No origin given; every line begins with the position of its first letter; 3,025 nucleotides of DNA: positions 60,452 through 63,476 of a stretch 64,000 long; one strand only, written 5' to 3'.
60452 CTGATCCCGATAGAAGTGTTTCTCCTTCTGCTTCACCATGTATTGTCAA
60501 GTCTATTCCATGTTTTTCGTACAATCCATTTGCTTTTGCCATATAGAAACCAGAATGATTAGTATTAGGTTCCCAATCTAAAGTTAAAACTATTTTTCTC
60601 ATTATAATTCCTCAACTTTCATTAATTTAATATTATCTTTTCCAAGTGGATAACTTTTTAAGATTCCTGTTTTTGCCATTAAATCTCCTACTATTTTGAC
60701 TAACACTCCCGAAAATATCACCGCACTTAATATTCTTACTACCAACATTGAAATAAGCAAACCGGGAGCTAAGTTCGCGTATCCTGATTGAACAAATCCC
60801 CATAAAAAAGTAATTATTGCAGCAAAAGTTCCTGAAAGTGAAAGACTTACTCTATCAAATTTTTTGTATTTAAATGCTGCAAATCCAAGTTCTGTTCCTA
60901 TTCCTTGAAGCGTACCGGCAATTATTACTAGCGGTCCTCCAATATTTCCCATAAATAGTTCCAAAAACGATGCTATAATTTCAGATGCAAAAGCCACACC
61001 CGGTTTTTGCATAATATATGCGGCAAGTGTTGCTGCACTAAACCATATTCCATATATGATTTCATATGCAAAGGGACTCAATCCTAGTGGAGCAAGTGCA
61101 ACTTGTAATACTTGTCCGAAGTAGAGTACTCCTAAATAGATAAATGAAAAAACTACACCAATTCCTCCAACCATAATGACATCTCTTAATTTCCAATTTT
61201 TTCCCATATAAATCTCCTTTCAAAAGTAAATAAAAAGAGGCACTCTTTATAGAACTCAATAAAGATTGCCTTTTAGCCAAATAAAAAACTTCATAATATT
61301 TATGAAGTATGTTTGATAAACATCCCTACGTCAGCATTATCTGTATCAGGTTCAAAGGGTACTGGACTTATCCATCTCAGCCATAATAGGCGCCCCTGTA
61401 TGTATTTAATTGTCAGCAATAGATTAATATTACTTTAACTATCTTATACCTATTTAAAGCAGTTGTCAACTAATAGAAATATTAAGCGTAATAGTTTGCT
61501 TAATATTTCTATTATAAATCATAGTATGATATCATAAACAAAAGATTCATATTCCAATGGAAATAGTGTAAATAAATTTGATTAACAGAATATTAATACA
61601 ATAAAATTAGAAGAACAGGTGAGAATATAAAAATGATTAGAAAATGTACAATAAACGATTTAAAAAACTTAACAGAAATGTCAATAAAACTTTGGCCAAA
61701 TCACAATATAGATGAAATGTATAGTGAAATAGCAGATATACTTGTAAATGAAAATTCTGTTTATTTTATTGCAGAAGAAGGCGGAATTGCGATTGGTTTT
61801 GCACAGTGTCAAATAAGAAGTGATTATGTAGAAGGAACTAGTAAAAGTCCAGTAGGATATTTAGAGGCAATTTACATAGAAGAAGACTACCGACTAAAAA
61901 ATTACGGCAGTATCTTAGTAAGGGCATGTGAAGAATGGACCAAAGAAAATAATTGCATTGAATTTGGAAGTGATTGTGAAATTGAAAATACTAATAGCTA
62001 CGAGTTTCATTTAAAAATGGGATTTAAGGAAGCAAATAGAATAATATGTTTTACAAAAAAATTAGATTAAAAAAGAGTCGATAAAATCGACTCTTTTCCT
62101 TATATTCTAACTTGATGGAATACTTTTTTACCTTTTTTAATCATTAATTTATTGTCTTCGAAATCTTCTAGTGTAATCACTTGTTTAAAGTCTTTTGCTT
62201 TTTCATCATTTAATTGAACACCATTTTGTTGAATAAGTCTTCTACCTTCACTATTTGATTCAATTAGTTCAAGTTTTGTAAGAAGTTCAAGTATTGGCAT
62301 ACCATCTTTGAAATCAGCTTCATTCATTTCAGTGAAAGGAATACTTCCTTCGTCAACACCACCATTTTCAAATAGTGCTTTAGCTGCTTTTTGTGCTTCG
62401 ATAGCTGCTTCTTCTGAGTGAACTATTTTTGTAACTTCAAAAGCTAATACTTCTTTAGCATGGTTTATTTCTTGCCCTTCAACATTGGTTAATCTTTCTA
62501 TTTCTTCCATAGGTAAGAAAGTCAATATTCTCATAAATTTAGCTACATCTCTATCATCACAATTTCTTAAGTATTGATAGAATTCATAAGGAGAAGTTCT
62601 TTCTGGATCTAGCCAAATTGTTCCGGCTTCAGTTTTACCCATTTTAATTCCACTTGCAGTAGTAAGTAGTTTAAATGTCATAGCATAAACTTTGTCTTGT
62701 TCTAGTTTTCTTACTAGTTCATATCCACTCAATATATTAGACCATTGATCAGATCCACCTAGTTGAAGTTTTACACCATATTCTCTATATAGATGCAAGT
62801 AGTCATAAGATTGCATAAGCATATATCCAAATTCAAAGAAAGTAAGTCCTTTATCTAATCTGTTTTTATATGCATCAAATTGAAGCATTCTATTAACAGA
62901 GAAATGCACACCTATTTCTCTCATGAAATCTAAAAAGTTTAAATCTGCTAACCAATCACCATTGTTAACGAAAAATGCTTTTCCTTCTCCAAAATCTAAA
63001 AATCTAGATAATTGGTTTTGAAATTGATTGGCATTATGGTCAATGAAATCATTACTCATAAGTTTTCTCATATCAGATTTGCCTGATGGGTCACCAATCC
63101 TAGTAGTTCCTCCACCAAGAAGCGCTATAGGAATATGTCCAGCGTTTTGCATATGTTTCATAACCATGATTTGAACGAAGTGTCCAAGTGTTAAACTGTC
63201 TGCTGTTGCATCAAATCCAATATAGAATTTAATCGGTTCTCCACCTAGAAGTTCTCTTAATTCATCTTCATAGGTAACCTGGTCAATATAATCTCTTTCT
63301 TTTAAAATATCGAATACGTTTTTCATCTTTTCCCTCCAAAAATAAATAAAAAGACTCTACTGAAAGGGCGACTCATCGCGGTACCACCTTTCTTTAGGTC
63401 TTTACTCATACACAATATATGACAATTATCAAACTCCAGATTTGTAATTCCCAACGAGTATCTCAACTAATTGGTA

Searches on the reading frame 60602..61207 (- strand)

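Call 67: search_protein_families(library=pfam, proteins=[window:60602-61207:-], max_evalue=0.00001)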
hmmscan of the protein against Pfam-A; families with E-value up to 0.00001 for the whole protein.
window:60602-61207:- (201 aa): 1 family
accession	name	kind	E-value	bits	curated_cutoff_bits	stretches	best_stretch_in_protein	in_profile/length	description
PF09819.14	ABC_cobalt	-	7.1e-32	110.6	25.2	1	8-131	1-120/121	ABC-type cobalt transport system, permease component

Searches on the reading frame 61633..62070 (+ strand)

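Call 67: search_protein_families(library=pfam, proteins=[window:61633-62070:+], max_evalue=0.00001)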
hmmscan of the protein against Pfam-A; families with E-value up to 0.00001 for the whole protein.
window:61633-62070:+ (145 aa): 2 families
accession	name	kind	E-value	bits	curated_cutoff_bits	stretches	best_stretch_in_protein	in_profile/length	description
PF00583.31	Acetyltransf_1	-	6.5e-19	68.8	20.7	1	13-131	4-116/116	Acetyltransferase (GNAT) family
PF13508.13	Acetyltransf_7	-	1.4e-10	41.8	27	1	41-133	2-84/84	Acetyltransferase (GNAT) domain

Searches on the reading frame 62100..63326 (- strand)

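Call 67: search_protein_families(library=pfam, proteins=[window:62100-63326:-], max_evalue=0.00001)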
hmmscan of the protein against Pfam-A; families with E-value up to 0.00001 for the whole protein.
window:62100-63326:- (408 aa): 2 families
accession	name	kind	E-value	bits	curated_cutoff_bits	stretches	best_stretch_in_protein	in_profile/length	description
PF00579.31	tRNA-synt_1b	-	1.1e-82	278.1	21.1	1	30-320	4-292/292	tRNA synthetases class I (W and Y)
PF22421.1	SYY_C-terminal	-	1.3e-09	38.3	27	1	332-404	7-81/83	Tyrosine--tRNA ligase SYY-like C-terminal domain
